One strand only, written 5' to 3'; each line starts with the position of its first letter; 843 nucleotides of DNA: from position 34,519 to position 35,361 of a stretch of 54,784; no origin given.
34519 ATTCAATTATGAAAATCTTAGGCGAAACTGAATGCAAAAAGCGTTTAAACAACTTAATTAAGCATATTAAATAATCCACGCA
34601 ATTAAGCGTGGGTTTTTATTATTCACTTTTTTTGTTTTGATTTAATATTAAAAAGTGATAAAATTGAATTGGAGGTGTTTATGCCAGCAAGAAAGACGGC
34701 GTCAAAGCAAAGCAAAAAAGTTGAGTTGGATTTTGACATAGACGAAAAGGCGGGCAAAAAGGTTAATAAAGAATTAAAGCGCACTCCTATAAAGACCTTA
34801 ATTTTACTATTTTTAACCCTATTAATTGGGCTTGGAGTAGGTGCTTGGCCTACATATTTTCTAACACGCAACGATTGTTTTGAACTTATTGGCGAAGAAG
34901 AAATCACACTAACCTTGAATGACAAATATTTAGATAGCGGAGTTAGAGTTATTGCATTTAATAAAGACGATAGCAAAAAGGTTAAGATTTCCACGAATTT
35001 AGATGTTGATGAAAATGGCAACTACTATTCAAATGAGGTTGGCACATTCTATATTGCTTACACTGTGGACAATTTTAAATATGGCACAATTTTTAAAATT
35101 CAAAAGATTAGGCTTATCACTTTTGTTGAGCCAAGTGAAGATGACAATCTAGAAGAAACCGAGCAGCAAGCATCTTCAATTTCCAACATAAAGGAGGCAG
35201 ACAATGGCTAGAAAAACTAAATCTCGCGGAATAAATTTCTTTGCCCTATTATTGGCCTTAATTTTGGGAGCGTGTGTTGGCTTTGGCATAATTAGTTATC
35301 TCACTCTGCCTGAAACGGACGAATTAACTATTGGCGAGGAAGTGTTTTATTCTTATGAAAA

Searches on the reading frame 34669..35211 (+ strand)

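Call 57: search_protein_families(library=pfam, proteins=[window:34669-35211:+], max_evalue=0.0001)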
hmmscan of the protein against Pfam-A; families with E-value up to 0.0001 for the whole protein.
window:34669-35211:+ (180 aa): 1 family
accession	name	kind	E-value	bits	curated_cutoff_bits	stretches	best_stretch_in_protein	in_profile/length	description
PF16403.11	Bact_surface_Ig-like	-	3.1e-06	27.6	27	0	72-120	2-50/71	Bacterial surface protein, Ig-like domain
